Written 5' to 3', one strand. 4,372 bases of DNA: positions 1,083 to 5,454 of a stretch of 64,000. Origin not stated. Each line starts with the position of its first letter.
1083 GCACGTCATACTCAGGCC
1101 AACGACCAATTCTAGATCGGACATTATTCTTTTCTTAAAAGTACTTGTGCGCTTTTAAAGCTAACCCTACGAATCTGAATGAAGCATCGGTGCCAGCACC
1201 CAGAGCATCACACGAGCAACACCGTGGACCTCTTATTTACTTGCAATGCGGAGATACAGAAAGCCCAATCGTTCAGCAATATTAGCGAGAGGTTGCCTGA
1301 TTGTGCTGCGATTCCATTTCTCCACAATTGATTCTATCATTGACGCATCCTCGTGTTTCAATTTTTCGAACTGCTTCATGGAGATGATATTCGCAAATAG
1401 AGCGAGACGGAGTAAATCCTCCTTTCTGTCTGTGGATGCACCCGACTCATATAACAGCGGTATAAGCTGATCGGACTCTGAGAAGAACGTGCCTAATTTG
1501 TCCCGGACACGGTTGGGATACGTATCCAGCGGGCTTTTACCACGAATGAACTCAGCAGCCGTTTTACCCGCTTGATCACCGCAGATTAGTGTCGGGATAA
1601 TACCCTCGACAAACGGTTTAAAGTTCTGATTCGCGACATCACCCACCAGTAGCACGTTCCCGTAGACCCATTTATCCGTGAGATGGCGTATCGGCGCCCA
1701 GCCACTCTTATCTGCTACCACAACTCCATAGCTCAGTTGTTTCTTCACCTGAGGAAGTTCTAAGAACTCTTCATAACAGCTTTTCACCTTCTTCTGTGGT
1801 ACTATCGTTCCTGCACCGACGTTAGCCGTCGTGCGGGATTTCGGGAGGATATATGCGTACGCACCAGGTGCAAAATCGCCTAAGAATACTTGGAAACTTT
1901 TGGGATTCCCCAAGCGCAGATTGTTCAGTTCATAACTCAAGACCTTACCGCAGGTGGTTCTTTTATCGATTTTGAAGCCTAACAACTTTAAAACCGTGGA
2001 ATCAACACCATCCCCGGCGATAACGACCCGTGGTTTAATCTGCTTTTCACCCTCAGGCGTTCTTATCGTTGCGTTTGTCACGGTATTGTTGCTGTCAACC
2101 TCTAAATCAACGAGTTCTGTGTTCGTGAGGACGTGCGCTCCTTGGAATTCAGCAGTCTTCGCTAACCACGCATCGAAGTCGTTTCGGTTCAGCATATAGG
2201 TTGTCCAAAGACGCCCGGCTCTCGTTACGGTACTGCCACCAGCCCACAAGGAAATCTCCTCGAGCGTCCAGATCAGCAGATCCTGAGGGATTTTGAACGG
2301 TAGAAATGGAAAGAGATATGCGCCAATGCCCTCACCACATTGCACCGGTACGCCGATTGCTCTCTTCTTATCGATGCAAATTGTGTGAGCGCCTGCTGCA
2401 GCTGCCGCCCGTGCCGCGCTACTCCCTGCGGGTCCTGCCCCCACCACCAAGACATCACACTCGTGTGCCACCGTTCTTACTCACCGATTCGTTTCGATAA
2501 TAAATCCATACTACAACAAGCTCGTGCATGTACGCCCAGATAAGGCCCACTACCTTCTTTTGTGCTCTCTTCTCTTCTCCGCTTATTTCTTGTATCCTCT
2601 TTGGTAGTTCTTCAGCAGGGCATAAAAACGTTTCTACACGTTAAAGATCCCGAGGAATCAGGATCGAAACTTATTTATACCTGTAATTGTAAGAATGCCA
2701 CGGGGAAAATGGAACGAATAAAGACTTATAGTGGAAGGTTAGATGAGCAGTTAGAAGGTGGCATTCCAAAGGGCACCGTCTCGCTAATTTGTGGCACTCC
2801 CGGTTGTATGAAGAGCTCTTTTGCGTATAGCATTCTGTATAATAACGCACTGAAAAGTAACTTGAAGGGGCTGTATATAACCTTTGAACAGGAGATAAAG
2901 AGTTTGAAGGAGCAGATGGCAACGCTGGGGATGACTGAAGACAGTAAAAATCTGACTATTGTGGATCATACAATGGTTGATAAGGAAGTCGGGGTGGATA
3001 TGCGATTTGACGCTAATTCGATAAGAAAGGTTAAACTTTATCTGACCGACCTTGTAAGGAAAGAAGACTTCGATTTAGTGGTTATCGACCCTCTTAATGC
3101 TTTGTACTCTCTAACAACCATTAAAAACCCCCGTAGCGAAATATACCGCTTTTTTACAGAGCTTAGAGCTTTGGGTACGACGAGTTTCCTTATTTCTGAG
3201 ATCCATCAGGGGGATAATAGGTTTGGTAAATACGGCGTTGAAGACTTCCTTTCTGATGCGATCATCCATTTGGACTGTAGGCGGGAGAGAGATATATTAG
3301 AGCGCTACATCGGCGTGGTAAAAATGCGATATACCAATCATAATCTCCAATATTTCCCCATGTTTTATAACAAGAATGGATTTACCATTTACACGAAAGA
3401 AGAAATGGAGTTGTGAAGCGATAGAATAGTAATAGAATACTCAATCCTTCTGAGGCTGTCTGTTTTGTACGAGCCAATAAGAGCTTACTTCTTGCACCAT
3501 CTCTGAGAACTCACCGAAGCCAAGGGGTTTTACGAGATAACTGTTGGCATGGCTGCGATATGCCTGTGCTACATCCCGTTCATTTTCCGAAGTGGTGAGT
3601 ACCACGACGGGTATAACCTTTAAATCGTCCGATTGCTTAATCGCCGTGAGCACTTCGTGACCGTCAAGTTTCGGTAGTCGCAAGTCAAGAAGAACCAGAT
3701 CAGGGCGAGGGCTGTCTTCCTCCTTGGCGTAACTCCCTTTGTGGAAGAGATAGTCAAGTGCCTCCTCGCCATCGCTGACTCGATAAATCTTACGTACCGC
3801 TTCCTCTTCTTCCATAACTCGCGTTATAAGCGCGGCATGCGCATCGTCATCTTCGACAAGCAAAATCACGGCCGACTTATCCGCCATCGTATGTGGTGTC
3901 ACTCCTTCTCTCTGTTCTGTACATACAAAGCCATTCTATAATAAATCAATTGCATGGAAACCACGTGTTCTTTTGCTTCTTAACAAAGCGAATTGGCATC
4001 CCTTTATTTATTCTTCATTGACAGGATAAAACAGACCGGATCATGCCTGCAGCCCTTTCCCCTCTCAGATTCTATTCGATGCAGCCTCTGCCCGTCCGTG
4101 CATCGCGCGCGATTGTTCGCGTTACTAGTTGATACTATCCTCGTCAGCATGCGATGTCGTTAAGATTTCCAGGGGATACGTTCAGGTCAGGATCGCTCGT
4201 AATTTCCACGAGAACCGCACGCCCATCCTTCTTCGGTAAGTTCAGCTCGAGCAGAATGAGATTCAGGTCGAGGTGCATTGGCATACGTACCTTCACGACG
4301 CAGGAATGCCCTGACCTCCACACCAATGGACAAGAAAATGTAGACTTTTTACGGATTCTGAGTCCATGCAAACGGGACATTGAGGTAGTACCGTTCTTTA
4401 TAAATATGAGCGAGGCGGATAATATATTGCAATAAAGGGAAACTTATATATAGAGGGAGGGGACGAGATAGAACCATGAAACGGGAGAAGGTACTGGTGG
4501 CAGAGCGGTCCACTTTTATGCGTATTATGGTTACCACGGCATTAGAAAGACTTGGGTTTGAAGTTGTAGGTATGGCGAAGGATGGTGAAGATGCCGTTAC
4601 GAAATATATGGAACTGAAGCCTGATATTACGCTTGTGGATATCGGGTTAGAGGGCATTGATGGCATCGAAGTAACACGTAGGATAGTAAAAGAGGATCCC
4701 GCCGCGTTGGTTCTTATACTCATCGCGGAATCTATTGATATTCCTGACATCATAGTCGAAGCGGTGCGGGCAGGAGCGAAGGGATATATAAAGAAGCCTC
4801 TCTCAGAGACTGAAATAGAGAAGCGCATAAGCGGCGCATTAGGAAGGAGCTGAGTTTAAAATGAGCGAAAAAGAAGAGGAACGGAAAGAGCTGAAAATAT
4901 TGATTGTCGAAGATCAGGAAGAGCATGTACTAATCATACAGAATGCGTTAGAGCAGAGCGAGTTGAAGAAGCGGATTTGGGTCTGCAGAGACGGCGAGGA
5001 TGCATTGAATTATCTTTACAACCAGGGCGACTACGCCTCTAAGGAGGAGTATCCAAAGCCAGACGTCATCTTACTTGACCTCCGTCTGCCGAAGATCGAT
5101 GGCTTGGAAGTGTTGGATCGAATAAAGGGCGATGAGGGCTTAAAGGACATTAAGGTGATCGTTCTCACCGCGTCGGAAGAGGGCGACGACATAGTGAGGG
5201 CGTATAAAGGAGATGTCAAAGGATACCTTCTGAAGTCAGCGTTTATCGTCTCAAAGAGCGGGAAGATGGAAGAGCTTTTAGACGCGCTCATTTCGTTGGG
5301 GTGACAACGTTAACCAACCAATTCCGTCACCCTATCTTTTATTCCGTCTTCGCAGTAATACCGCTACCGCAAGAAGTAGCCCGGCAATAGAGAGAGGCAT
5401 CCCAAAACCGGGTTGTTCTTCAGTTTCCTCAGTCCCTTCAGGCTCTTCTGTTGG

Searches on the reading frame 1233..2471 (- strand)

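Call 28: search_protein_families(library=pfam, max_evalue=0.1, proteins=[window:1233-2471:-])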
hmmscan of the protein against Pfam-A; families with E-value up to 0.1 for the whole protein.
window:1233-2471:- (412 aa): 13 families
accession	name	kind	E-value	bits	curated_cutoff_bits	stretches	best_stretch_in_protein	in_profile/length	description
PF01494.25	FAD_binding_3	-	2.5e-17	63.6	22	2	91-280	94-293/349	FAD binding domain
PF01266.30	DAO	-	2.4e-10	40.9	27.9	2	89-214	141-263/353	FAD dependent oxidoreductase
PF12831.13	FAD_oxidored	-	1.4e-09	38.2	27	1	6-151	1-141/416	FAD dependent oxidoreductase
PF22578.2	GGR_cat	-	1.4e-07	31.7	27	1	180-240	8-71/88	Geranylgeranyl reductase catalytic domain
PF07992.20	Pyr_redox_2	-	1.8e-05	24.8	26.1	1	6-37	2-33/291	Pyridine nucleotide-disulphide oxidoreductase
PF00890.30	FAD_binding_2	-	1.8e-05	24.6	20.4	1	6-48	1-43/414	FAD binding domain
PF01946.23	Thi4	-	0.00011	22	26.2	1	4-63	17-73/235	Thi4 family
PF03486.20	HI0933_like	-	0.00013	21.9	50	1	6-41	2-37/244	HI0933-like protein Rossmann domain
PF13450.12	NAD_binding_8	-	0.00016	22.3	21.9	1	9-40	1-32/68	NAD(P)-binding Rossmann-like domain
PF00070.33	Pyr_redox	-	0.0014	19.5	22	0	7-40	2-35/82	Pyridine nucleotide-disulphide oxidoreductase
PF01262.27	AlaDh_PNT_C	-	0.0019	18.1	23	1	4-37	28-61/214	Alanine dehydrogenase/PNT, C-terminal domain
PF01134.28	GIDA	-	0.0021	17.6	22.1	1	6-38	1-33/391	Glucose inhibited division protein A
PF00899.27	ThiF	-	0.037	13.6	28.1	1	4-32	20-48/238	ThiF family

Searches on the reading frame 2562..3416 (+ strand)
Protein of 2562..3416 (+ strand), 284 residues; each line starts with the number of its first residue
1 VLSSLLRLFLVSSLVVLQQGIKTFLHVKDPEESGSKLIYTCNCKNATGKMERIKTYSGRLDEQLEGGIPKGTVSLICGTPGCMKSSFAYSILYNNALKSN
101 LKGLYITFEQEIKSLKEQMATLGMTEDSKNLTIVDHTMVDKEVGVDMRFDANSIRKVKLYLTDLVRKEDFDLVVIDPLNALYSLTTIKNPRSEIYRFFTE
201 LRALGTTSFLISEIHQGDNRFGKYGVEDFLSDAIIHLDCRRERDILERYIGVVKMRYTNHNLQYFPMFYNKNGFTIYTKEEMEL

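Call 28: search_protein_families(library=pfam, max_evalue=0.1, proteins=[window:2562-3416:+])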
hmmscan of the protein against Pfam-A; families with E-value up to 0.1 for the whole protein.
window:2562-3416:+ (284 aa): 4 families
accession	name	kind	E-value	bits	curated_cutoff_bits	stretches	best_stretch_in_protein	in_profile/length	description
PF06745.19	ATPase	-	2.7e-45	155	26.6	1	54-280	2-230/231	KaiC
PF13481.12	AAA_25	-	1.5e-11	44.7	27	1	60-204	22-176/195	AAA domain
PF03796.21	DnaB_C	-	7.7e-05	22.6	27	1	57-204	6-164/255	DnaB-like helicase C terminal domain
PF08423.17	Rad51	-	0.093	12.4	22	0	52-182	7-134/244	Rad51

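Call 57: search_protein_families(library=ncbifam, max_evalue=0.01, proteins=[window:2562-3416:+])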
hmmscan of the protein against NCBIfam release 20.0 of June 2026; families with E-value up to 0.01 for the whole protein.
window:2562-3416:+ (284 aa): 13 families
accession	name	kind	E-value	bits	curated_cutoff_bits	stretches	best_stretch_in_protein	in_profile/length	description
NF006799.0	PRK09302.1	equivalog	1.3e-37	129.6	408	1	46-277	6-239/515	circadian clock protein KaiC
TIGR03880.1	KaiC_arch_3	hypoth_equivalog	3.8e-27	95.3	249.45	1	60-281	5-222/224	KaiC domain-containing protein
TIGR03877.1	thermo_KaiC_1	hypoth_equivalog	3.2e-26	92.3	307.25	1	50-280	1-236/238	KaiC domain-containing protein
TIGR03881.1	KaiC_arch_4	hypoth_equivalog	3.5e-23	82.5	247.8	1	52-267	2-218/231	KaiC domain-containing protein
TIGR02655.1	circ_KaiC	equivalog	6.6e-19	67.9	546.25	1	52-283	2-235/484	circadian clock protein KaiC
NF004723.0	PRK06067.1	subfamily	1.1e-12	47.9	194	1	46-209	9-165/243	flagellar accessory protein FlaH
NF052589.1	ArlH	equivalog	5.5e-11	42.6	215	1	58-206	7-150/229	archaellum protein ArlH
TIGR00416.1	sms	equivalog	9.1e-09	34.6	403.05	1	48-140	71-160/454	DNA repair protein RadA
TIGR02237.1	recomb_radB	equivalog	9.2e-05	22.4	172.4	1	60-193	1-121/210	DNA repair and recombination protein RadB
NF003301.0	PRK04301.1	equivalog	0.00021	20.5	259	1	47-181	77-209/316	DNA repair and recombination protein RadA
NF006861.0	PRK09361.1-1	equivalog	0.00025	20.6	278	1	51-186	3-130/235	DNA repair and recombination protein RadB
NF006320.0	PRK08533.1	equivalog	0.0023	17.6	215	1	50-185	3-133/230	flagellar accessory protein FlaH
TIGR00665.1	DnaB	equivalog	0.0042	15.9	385.25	1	46-163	171-284/435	replicative DNA helicase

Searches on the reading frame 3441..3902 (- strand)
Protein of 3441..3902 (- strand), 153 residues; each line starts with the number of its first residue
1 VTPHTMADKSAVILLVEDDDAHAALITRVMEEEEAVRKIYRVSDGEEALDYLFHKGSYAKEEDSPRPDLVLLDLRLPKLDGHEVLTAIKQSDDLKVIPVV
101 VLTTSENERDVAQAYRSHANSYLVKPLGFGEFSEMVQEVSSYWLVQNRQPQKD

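Call 28: search_protein_families(library=pfam, max_evalue=0.1, proteins=[window:3441-3902:-])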
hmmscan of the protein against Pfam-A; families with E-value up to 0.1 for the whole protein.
window:3441-3902:- (153 aa): 3 families
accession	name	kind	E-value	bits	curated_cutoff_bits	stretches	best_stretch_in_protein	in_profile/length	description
PF00072.30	Response_reg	-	7.1e-22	78.1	30.2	1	13-136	1-110/111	Response regulator receiver domain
PF09079.17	Cdc6_C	-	0.006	17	25.1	1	109-149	32-72/96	CDC6, C terminal winged helix domain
PF08196.16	UL2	-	0.039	14.3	25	1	6-23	1-18/59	UL2 protein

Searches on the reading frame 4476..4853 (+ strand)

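Call 94: search_protein_families(library=pfam, max_evalue=0.01, proteins=[window:4476-4853:+])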
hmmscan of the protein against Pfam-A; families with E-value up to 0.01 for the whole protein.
window:4476-4853:+ (125 aa): 1 family
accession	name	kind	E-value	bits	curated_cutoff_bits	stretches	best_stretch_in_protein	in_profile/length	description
PF00072.30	Response_reg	-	4.8e-21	75.5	30.2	1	6-118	1-110/111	Response regulator receiver domain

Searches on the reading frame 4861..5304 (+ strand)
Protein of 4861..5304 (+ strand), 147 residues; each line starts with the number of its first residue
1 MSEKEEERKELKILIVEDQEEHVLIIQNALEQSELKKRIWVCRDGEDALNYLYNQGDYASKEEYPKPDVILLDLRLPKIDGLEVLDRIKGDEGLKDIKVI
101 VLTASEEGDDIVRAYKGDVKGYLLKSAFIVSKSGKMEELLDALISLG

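Call 5: search_protein_families(library=pfam, max_evalue=0.01, proteins=[window:4861-5304:+])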
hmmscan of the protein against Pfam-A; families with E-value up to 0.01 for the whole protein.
window:4861-5304:+ (147 aa): 1 family
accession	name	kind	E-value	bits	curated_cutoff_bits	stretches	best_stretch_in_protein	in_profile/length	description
PF00072.30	Response_reg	-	5.4e-20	72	30.2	1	13-126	1-100/111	Response regulator receiver domain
